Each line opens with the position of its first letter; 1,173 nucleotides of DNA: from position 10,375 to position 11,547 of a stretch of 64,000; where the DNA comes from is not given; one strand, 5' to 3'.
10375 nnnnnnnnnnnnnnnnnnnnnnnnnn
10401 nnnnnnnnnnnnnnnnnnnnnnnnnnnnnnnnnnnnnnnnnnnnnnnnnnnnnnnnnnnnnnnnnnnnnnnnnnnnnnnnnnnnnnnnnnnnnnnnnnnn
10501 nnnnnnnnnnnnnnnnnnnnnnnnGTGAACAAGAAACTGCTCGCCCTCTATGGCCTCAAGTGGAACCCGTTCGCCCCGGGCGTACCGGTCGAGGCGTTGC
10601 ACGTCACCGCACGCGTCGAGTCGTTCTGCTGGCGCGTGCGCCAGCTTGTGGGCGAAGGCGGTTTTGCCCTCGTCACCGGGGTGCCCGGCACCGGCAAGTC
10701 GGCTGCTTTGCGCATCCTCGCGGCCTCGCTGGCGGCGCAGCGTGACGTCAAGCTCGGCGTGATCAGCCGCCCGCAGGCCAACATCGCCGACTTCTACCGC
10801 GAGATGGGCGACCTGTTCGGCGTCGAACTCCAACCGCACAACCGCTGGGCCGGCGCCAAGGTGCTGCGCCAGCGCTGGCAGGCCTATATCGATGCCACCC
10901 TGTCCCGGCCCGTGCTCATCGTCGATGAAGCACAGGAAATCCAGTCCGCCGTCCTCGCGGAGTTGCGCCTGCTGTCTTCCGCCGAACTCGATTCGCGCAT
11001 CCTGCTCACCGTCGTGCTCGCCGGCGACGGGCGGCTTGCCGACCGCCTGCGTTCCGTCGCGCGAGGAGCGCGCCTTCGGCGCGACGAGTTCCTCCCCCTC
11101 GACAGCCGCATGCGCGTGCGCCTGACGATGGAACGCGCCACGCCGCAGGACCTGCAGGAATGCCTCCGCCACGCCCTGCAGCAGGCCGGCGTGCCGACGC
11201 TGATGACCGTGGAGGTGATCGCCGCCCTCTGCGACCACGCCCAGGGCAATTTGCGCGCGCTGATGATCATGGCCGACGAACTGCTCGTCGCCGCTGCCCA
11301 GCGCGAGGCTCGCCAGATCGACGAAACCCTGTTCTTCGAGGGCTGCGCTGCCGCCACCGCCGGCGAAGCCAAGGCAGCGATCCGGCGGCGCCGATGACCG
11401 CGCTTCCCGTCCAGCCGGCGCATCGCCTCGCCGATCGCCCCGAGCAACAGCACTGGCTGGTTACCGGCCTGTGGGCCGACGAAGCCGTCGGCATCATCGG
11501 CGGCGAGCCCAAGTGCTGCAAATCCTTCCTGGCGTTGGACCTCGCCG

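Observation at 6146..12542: Candidate transposon encoding its own helicase: Cys-rich protein + DDE transposase + ExeA-like ATPase + AAA_25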

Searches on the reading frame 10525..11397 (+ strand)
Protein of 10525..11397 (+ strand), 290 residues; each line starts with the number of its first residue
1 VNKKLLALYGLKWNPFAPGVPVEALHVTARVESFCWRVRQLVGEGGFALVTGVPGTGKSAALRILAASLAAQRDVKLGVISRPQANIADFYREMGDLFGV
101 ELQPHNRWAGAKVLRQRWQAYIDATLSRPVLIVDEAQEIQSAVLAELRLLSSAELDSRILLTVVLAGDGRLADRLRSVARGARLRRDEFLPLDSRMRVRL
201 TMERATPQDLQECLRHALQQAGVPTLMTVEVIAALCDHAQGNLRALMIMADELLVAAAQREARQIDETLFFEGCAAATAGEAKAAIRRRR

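Call 3: search_protein_families(library=pfam, proteins=[window:10525-11397:+], max_evalue=0.01)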
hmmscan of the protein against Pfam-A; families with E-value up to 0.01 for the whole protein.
window:10525-11397:+ (290 aa): 12 families
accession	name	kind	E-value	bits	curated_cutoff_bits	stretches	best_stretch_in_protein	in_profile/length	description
PF13401.12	AAA_22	-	4.2e-21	76.1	27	1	45-175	5-130/130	AAA domain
PF13604.12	AAA_30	-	5.9e-07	29.8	27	1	38-184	10-137/191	AAA domain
PF05127.21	NAT10_TcmA_helicase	-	6.5e-06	26.6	22.7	1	50-147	2-109/176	RNA cytidine acetyltransferase NAT10/TcmA, helicase domain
PF13481.12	AAA_25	-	7.6e-06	26.1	27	1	24-77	12-65/195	AAA domain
PF13191.12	AAA_16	-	1.1e-05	26.4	32.6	1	43-153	22-158/167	AAA ATPase domain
PF13245.12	AAA_19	-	2.2e-05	25.1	25.1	1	47-157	13-118/134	AAA domain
PF09848.15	SLFN-g3_helicase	-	0.00011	22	24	1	48-141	4-93/354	Schlafen group 3, DNA/RNA helicase domain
PF25199.1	nSTAND_NTPase5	-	0.00027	21.2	34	1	40-91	36-87/145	Novel STAND NTPase 5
PF00004.35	AAA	-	0.0016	19.3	21.2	0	49-141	2-71/131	ATPase family associated with various cellular activities (AAA)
PF02562.22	PhoH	-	0.0022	18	27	0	125-177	117-163/205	PhoH-like protein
PF13238.12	AAA_18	-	0.006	17.5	29.4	0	49-99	2-40/128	AAA domain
PF01443.25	Viral_helicase1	-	0.0074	16.6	21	0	49-145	2-77/228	Viral superfamily 1 RNA helicase core domain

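Call 9: search_dna_similar(query=window:10525-11397:+, collection=plasmids, mode=protein, max_rows=30)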
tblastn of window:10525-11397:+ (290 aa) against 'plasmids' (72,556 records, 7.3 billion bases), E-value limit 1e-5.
Records with a match: 25; places in all: 33; records where one place covers at least 80% of the query: 24.
Best place of each record, by identity: <60% 25.
By first word of the organism name: Cupriavidus 20; Paraburkholderia 2; Pseudomonas 1; Acidithiobacillus 1; Streptomyces 1.
By predicted mobility (MOB-suite, as given by PLSDB): conjugative 15; non-mobilizable 5; mobilizable 5.
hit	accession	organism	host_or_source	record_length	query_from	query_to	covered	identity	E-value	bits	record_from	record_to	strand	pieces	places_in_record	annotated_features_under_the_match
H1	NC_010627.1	Paraburkholderia phymatum STM815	-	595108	1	272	94%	54.9%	1e-81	275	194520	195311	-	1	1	ATP-binding protein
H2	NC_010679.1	Paraburkholderia phytofirmans PsJN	-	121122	1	272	94%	54.9%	1e-81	275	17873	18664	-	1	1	ATP-binding protein | DDE-type integrase/transposase/recombinase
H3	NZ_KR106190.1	Pseudomonas aeruginosa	-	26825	1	272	94%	51.1%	1e-70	243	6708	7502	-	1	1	AAA family ATPase | IS481 family transposase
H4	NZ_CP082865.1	Cupriavidus pauculus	-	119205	1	272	94%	51.1%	1e-70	243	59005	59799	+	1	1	AAA family ATPase | IS481 family transposase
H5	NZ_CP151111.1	Cupriavidus metallidurans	-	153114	1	272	94%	51.1%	1e-70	243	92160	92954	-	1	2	AAA family ATPase | IS481 family transposase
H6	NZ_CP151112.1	Cupriavidus metallidurans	-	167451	1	272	94%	51.1%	1e-70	243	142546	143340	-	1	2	AAA family ATPase | IS481 family transposase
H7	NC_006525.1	Cupriavidus metallidurans CH34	-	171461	1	272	94%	51.1%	1e-70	243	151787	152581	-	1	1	AAA family ATPase | IS481 family transposase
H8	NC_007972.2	Cupriavidus metallidurans CH34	-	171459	1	272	94%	51.1%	1e-70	243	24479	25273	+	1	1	AAA family ATPase | IS481 family transposase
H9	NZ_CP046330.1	Cupriavidus metallidurans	sedimentation pond in a zinc factory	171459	1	272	94%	51.1%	1e-70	243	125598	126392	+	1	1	AAA family ATPase | IS481 family transposase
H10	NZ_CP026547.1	Cupriavidus metallidurans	single cell,soil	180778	1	272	94%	51.1%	1e-70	243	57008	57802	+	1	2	AAA family ATPase | IS481 family transposase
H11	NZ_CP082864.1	Cupriavidus pauculus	-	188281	1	272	94%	51.1%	1e-70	243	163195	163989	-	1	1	AAA family ATPase | DDE-type integrase/transposase/recombinase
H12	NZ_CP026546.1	Cupriavidus metallidurans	single cell,soil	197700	1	272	94%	51.1%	1e-70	243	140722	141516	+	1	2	AAA family ATPase | IS481 family transposase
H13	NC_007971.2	Cupriavidus metallidurans CH34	-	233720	1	272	94%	51.1%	1e-70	243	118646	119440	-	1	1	AAA family ATPase | IS481 family transposase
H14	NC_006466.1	Cupriavidus metallidurans CH34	-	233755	1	272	94%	51.1%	1e-70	243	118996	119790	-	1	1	AAA family ATPase | IS481 family transposase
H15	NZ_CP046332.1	Cupriavidus metallidurans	sedimentation pond in a zinc factory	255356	1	272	94%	51.1%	1e-70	243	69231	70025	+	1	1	AAA family ATPase | IS481 family transposase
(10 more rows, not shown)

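Call 11: get_annotated_region(hit=H13, flank=6000)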
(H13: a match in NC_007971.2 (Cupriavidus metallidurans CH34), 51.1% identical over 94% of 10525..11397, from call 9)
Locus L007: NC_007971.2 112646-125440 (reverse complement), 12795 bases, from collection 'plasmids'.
description: Cupriavidus metallidurans CH34 plasmid pMOL30, complete sequence
organism: Cupriavidus metallidurans CH34 (NCBI taxid 266264)
taxonomy: Bacteria; Pseudomonadota; Betaproteobacteria; Burkholderiales; Burkholderiaceae; Cupriavidus; Cupriavidus metallidurans; Cupriavidus metallidurans CH34
host: -; source: -; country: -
typing (MOB-suite, as given by PLSDB): conjugative; replicon rep_cluster_332; relaxase MOBP,MOBP; mating-pair formation MPF_F
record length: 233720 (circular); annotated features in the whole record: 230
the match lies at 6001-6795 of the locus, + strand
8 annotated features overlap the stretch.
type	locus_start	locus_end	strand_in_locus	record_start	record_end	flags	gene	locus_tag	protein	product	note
CDS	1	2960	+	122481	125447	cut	-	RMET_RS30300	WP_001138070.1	Tn3 family transposase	-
CDS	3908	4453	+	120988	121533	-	-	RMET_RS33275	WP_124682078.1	transposase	-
CDS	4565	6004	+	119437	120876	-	-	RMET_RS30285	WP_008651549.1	IS481 family transposase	-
CDS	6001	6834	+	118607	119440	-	-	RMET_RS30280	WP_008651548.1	AAA family ATPase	-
CDS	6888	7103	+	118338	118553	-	-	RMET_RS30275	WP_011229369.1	hypothetical protein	-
CDS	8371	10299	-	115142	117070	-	-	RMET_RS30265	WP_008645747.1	FTR1 family protein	GO:0034755 - iron ion transmembrane transport [Evidence IEA]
CDS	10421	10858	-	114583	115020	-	cadR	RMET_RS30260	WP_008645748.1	Cd(II)/Pb(II)-responsive transcriptional regulator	GO:0045893 - positive regulation of DNA-templated transcription [Evidence IEA]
CDS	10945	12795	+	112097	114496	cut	-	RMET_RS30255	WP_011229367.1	heavy metal translocating P-type ATPase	-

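Call 12: get_annotated_region(hit=H1, flank=6000)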
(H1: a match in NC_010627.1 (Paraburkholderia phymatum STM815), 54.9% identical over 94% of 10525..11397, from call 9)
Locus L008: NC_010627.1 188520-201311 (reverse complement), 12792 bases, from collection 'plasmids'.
description: Paraburkholderia phymatum STM815 plasmid pBPHY02, complete sequence
organism: Paraburkholderia phymatum STM815 (NCBI taxid 391038)
taxonomy: Bacteria; Pseudomonadota; Betaproteobacteria; Burkholderiales; Burkholderiaceae; Paraburkholderia; Paraburkholderia phymatum; Paraburkholderia phymatum STM815
host: -; source: -; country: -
typing (MOB-suite, as given by PLSDB): conjugative; relaxase MOBP; mating-pair formation MPF_T
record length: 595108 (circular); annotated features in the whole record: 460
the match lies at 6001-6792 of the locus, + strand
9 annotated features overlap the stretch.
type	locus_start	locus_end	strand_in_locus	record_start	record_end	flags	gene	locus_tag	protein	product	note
CDS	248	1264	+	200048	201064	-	-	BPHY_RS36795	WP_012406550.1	IS110 family transposase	-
CDS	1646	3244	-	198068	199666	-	-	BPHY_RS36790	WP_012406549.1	DDE-type integrase/transposase/recombinase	-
CDS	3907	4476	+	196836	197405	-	-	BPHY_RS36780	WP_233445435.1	hypothetical protein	-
CDS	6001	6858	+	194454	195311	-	-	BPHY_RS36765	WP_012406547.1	ATP-binding protein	-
CDS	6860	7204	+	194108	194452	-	-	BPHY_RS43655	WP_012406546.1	hypothetical protein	-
CDS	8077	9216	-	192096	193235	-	-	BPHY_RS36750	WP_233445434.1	LacI family DNA-binding transcriptional regulator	GO:0006351 - DNA-templated transcription [Evidence IEA]; GO:0045892 - negative regulation of DNA-templated ...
CDS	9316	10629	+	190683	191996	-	hisD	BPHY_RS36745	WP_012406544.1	histidinol dehydrogenase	GO:0000105 - histidine biosynthetic process [Evidence IEA]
CDS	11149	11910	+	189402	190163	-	-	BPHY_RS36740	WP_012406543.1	SDR family NAD(P)-dependent oxidoreductase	-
CDS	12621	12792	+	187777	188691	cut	-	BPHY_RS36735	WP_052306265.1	HTH-type transcriptional regulator ArgP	-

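Call 27: find_related_loci(query=A1, collection=genome_contigs, flank=7000)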
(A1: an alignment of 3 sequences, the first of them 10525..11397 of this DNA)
Query A1 (290 aa) in genome_contigs; peptide patterns used: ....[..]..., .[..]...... (x = any residue, [..] = any of these).
598 stretches matched a pattern (row limit reached: there are more); 557 encode a relative of the query (tblastn E <= 1e-3); the best 80 are kept; 80 distinct loci.
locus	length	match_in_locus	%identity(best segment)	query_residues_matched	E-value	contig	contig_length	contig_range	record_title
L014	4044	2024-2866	94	1-290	0e+0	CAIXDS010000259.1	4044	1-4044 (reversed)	MAG: uncultured Acetobacteraceae bacterium isolate B12_bin-0097 genome assembly, contig: bin-0097:259/410, whole genome 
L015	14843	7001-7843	94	1-290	7e-178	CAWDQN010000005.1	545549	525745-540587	MAG: uncultured Alphaproteobacteria bacterium isolate MFD01223.bin.2.90 genome assembly, contig: contig_2664, whole geno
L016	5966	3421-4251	80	1-286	2e-152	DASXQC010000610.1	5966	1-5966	MAG TPA_asm: Reyranella sp. isolate SMAG_U5424 k141_6245979, whole genome shotgun sequence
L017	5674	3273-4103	79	1-286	2e-150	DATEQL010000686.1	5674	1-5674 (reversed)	MAG TPA_asm: Stellaceae bacterium isolate SMAG_U9046 k141_1309250, whole genome shotgun sequence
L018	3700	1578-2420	77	1-290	3e-153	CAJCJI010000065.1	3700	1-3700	Verrucomicrobia bacterium isolate MOSS_genome_mining.1 genome assembly, contig: k119_94835, whole genome shotgun sequenc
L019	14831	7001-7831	78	1-286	9e-147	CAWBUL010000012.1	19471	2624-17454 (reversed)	MAG: uncultured proteobacterium isolate MFD00731.bin.1.279 genome assembly, contig: contig_98539, whole genome shotgun s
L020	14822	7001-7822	76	1-283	4e-144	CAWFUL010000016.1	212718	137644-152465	MAG: uncultured proteobacterium isolate MFD09495.bin.1.74 genome assembly, contig: contig_9953, whole genome shotgun seq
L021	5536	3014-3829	78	5-285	2e-144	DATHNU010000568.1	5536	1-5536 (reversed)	MAG TPA_asm: Reyranella sp. isolate SMAG_U12666 k141_1164700, whole genome shotgun sequence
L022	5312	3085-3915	78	1-286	4e-144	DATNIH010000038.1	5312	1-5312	MAG TPA_asm: Caulobacteraceae bacterium isolate SMAG_U11368 k141_230057, whole genome shotgun sequence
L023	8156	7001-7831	78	1-286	4e-143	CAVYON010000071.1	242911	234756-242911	MAG: uncultured Alphaproteobacteria bacterium isolate MFD05705.bin.1.149 genome assembly, contig: contig_9821, whole gen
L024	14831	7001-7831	78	1-286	7e-143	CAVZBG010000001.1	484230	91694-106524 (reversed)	MAG: uncultured Alphaproteobacteria bacterium isolate MFD02248.bin.2.128 genome assembly, contig: contig_110, whole geno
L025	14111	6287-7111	76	1-284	2e-142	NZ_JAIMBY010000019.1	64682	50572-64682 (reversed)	Acidiphilium sp. PA Aru_19, whole genome shotgun sequence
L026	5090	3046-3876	78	1-286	2e-143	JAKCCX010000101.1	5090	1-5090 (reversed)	MAG: Proteobacteria bacterium isolate YS1.bin28 NODE_7432_length_5090_cov_8.314729, whole genome shotgun sequence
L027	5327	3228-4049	76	1-283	5e-143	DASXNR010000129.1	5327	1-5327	MAG TPA_asm: Acetobacteraceae bacterium isolate SMAG_U5359 k141_2187757, whole genome shotgun sequence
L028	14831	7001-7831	77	1-286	2e-140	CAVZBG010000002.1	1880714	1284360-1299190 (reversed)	MAG: uncultured Alphaproteobacteria bacterium isolate MFD02248.bin.2.128 genome assembly, contig: contig_13894, whole ge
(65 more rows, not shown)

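Call 45: predict_structure(alignment_id=A3)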
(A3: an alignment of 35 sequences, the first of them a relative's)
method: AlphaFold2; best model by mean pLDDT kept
length: 190 residues; sequences in the alignment: 35
mean_pLDDT: 72.4   pTM: 0.59
mean pLDDT of the five models: 72.4, 67.7, 67.6, 65.9, 50.3
residues with pLDDT >= 90: 6; 70-90: 111; 50-70: 64; < 50: 9
segments of 3 or more residues with pLDDT < 50: 182-190
pLDDT, mean of each block of 10 residues (from residue 1): 70 80 83 89 78 81 89 78 67 60 66 69 72 70 74 71 70 64 42
secondary structure, 60 per line:
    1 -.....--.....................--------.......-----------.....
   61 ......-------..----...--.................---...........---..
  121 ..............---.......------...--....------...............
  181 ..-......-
elements in order: H2-6 H9-29 E38-44 H56-59 E60-66 H85-101 H105-115 H119-134 H138-144 H156-159 H166-182 H184-189

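Call 51: fold_search(model_id=the predicted structure, library=pdb)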
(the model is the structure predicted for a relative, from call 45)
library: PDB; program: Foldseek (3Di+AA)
matches with E <= 10: 132; with E <= 0.001: 0
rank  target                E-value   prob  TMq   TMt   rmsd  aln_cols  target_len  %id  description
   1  5azs_B                5.6e-01  0.03  0.13  0.06  31.6       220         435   16  Crystal structure of a membrane protein from Pseudomonas aeruginosa (released 2016-06-08)
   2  5azs_A                6.3e-01  0.02  0.12  0.06  31.1       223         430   17  Crystal structure of a membrane protein from Pseudomonas aeruginosa (released 2016-06-08)
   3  7m4y_g                1.2e+00  0.05  0.17  0.21  13.5       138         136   16  A. baumannii Ribosome-Eravacycline complex: E-site tRNA 70S (released 2021-05-19)
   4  5azs_C                1.3e+00  0.02  0.13  0.07  32.4       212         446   18  Crystal structure of a membrane protein from Pseudomonas aeruginosa (released 2016-06-08)
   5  1tfi_MODEL_1_A        2.4e+00  0.44  0.17  0.56   4.0        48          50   12  A NOVEL ZN FINGER MOTIF IN THE BASAL TRANSCRIPTIONAL MACHINERY: THREE-DIMENSIONAL NMR STUDIES OF THE NUCLEIC-A (released 1993-10-31)
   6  8btq_A                2.7e+00  0.03  0.14  0.12  12.7       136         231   19  Small molecule stabilizer for 14-3-3/ChREBP (Cmd1-soaking) (released 2024-05-01)
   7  8bzb_A                2.7e+00  0.03  0.14  0.12  12.6       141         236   18  co-soak stabilizers for ERa - 14-3-3 interaction (884_AZ275) (released 2023-08-02)
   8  7kug_D                2.8e+00  0.12  0.22  0.37   7.1        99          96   16  Fe-S cluster-bound transcription activator WhiB7 in complex with the SigmaAr4-RNAP Beta flap tip chimera (released 2021-06-30)
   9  7fvs_B                3.3e+00  0.02  0.17  0.06  27.6       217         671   12  Crystal Structure of S. aureus gyrase in complex with 4-[[1-[(1-chloro-6,7-dihydro-5H-cyclopenta[c]pyridin-6-yl)methyl (released 2023-06-28)
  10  3tgn_B                3.5e+00  0.06  0.19  0.23  15.5       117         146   14  Crystal Structure of the zinc-dependent MarR Family Transcriptional Regulator AdcR in the Zn(II)-bound State (released 2011-11-30)
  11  6w0l_A                3.5e+00  0.03  0.14  0.13  12.7       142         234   18  Henipavirus W protein interacts with 14-3-3 to modulate host gene expression (released 2020-04-22)
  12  4fr3_A                3.5e+00  0.02  0.14  0.13  12.6       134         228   19  Crystal structure of human 14-3-3 sigma in complex with TASK-3 peptide and stabilizer 16-O-Me-FC-H (released 2013-05-08)
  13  1tqd_B                3.7e+00  0.03  0.15  0.09  14.7       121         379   15  Crystal structure of IIGP1: a paradigm for interferon inducible p47 resistance GTPases (released 2004-09-21)
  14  3t0l                  3.7e+00  0.02  0.13  0.12  12.5       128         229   20  Small-molecule inhibitors of 14-3-3 protein-protein interactions from virtual screening (released 2012-12-26)
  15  7rkf_R                3.7e+00  0.02  0.13  0.10  16.7       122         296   17  Structure of CX3CL1-US28-G11iN18-scFv16 in TL-state (released 2022-01-26)
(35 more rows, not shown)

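Call 64: search_solved_structures(query=A3, max_evalue=10)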
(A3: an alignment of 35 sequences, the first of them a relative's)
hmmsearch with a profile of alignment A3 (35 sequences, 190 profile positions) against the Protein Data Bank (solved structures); distinct sequences matched with E-value up to 10: 5.
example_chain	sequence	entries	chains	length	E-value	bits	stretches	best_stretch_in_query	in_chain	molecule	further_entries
1zs4_A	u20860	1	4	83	0.19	14.8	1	98-134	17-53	Regulatory protein CII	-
1xwr_A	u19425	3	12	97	0.27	14.3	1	99-134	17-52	Regulatory protein CII | Transcriptional activator II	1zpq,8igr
7lwr_A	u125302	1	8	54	0.61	13.1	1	108-127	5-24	Terminase, small subunit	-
1nc8_A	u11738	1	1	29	2.1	11.3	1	23-48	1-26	NUCLEOCAPSID PROTEIN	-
2a51_A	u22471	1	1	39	6.3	9.8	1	30-65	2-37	nucleocapsid protein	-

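Call 93: search_protein_families(library=phrogs, proteins=[window:10525-11397:+], max_evalue=0.001)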
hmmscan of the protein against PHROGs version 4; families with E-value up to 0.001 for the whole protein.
window:10525-11397:+ (290 aa): 3 families
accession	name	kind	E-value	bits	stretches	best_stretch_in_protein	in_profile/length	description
phrog_296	-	integration and excision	1.6e-19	71.1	1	43-267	316-507/626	DNA transposition protein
phrog_5846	-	DNA, RNA and nucleotide metabolism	2e-05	25.1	0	194-268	143-217/380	clamp loader of DNA polymerase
phrog_168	-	DNA, RNA and nucleotide metabolism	0.00015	22.5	1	46-249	43-206/314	clamp loader of DNA polymerase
